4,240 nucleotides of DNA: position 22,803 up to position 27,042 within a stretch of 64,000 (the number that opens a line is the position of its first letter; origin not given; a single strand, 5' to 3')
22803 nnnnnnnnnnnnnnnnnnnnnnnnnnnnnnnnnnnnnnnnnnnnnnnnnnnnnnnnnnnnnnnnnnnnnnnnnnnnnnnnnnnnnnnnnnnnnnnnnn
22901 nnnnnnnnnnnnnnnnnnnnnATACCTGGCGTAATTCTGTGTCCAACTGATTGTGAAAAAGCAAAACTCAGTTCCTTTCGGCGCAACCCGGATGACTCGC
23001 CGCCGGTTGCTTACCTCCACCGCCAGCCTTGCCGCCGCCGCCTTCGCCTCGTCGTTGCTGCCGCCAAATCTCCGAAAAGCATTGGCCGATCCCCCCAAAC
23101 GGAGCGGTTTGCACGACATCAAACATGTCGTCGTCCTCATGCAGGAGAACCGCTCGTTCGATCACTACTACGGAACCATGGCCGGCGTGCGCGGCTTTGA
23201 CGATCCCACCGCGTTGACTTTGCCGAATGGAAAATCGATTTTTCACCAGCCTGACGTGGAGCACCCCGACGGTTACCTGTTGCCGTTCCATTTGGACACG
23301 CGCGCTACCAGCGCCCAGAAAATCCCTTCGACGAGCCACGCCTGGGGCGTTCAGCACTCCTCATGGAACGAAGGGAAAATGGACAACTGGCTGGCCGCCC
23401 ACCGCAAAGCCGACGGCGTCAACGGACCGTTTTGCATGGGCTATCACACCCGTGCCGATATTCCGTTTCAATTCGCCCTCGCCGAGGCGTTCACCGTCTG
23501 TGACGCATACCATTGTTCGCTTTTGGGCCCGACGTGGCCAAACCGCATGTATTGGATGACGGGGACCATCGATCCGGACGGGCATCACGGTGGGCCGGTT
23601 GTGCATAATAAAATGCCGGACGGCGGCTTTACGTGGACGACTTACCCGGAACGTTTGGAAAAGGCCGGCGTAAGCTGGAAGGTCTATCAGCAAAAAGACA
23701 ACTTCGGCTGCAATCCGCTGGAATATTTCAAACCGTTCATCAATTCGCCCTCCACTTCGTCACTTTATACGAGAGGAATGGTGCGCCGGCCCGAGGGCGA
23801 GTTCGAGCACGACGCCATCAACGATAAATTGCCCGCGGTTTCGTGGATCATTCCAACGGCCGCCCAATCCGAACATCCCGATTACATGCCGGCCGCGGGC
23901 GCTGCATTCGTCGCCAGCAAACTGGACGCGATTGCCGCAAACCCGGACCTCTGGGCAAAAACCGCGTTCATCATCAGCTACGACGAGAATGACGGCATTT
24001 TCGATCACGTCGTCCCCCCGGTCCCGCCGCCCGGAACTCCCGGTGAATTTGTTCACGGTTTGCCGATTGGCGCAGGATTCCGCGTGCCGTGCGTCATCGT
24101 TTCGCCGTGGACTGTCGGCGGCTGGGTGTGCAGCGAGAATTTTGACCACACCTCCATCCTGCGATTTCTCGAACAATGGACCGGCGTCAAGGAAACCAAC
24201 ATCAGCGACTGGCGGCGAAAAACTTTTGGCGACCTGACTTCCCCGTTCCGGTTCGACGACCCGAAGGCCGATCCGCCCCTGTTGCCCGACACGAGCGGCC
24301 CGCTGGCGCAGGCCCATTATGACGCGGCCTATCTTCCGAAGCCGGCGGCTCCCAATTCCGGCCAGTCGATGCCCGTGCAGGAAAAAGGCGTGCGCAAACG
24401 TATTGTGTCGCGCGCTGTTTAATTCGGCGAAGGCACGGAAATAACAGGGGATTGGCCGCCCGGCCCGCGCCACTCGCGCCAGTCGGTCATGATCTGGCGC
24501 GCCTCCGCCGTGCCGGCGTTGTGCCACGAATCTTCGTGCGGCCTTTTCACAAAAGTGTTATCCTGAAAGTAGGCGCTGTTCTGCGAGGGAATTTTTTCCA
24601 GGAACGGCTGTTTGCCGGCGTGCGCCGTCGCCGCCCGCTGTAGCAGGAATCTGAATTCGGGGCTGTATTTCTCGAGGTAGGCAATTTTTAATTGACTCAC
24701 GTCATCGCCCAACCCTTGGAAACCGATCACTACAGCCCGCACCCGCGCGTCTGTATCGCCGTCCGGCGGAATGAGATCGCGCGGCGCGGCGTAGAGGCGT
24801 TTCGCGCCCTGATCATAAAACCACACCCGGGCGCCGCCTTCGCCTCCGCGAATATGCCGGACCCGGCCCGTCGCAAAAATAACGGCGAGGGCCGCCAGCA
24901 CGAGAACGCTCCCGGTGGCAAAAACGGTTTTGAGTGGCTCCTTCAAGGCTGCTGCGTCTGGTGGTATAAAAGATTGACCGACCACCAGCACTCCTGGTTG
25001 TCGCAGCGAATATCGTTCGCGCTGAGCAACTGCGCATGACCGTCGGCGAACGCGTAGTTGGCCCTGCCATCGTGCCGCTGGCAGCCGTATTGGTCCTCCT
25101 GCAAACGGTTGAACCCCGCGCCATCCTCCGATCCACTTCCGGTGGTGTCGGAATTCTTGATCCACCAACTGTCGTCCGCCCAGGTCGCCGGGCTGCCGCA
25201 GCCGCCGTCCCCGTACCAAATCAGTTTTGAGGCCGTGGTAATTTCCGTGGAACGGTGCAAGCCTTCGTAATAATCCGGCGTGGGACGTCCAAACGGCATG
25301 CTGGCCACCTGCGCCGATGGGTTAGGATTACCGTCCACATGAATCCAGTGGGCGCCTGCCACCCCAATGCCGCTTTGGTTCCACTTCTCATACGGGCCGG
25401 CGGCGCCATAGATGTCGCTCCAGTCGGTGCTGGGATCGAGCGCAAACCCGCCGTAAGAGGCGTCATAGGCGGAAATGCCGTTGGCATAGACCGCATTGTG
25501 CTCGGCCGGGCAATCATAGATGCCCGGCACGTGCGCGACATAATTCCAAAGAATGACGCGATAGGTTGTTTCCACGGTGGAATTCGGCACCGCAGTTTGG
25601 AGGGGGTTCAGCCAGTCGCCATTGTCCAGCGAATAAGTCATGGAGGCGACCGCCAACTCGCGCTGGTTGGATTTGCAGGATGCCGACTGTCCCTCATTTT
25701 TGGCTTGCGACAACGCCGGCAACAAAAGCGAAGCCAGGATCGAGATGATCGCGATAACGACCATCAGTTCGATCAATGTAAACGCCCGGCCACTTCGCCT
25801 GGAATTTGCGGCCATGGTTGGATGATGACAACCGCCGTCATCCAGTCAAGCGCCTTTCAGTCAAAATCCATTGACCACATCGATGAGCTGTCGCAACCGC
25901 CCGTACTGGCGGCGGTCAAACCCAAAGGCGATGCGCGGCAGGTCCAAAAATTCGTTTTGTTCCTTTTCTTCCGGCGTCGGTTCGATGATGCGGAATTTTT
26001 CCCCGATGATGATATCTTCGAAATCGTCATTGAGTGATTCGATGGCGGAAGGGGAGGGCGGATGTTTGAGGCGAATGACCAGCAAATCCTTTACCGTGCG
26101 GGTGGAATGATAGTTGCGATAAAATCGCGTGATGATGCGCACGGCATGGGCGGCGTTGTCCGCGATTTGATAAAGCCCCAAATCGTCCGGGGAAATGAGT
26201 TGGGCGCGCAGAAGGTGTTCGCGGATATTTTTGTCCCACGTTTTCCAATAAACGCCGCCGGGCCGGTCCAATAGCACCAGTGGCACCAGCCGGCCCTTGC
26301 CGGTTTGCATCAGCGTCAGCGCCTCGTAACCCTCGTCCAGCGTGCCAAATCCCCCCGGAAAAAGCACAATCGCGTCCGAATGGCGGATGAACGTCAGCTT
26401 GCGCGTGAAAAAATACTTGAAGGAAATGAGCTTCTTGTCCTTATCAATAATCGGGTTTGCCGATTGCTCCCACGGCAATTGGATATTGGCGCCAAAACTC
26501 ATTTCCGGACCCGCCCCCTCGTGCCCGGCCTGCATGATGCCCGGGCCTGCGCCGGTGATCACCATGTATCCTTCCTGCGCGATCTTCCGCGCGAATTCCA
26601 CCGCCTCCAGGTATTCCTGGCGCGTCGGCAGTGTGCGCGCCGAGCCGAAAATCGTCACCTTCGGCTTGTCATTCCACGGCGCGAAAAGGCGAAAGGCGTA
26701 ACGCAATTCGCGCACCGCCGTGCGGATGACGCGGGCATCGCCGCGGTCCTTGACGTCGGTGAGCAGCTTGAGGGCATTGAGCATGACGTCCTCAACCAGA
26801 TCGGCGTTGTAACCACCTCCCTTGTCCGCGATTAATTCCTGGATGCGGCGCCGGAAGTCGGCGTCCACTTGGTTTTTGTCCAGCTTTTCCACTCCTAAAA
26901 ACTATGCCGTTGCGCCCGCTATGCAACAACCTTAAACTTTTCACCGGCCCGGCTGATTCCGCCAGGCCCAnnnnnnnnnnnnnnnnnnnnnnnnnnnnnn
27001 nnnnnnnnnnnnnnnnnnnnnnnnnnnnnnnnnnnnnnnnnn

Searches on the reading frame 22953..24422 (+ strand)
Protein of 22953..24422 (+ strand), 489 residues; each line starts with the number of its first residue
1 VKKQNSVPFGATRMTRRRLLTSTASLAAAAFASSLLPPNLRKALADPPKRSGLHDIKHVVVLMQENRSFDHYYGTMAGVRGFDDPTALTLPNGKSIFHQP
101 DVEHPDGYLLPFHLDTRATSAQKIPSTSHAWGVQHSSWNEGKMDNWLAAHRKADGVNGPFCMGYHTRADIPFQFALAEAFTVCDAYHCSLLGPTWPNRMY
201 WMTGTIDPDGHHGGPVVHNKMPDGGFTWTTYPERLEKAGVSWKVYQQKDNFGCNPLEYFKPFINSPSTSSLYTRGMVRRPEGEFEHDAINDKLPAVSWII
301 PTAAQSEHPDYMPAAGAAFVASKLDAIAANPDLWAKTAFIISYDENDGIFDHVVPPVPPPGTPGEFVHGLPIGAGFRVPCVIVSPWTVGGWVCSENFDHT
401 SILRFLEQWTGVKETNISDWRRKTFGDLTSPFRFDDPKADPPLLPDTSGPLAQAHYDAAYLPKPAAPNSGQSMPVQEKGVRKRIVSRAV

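Call 6: search_protein_families(library=pfam, proteins=[window:22953-24422:+], max_evalue=0.001)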
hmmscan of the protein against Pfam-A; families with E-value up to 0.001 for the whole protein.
window:22953-24422:+ (489 aa): 1 family
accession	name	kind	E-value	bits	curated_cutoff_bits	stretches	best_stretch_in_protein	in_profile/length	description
PF04185.19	Phosphoesterase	-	4.7e-114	381.7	23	1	56-412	1-355/356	Phosphoesterase family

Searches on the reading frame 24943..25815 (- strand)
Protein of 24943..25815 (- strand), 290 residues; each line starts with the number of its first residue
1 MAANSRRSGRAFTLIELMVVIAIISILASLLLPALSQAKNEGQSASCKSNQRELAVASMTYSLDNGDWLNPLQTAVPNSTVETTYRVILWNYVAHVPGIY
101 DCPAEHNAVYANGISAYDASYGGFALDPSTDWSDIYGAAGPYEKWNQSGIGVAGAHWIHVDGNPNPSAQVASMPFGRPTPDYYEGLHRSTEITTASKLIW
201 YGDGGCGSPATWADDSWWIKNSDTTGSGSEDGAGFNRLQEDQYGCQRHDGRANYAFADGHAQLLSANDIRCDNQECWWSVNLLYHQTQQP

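Call 7: search_protein_families(library=pfam, proteins=[window:24943-25815:-], max_evalue=0.001)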
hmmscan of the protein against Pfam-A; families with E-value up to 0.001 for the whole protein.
window:24943-25815:- (290 aa): 1 family
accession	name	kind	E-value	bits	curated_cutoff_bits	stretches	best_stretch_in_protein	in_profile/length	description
PF07963.17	N_methyl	-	8.9e-08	31.8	21.2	1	7-31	2-26/27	Prokaryotic N-terminal methylation motif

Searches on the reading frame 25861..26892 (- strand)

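Call 7: search_protein_families(library=pfam, proteins=[window:25861-26892:-], max_evalue=0.001)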
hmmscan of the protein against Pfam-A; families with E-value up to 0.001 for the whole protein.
window:25861-26892:- (343 aa): 2 families
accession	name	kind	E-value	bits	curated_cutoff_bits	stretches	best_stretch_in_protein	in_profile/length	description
PF03641.19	Lysine_decarbox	-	4.6e-23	82.3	27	1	124-252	9-129/131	Possible lysine decarboxylase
PF18306.6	LDcluster4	-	6.2e-12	45.8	26.3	1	77-193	2-115/151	SLOG cluster4 family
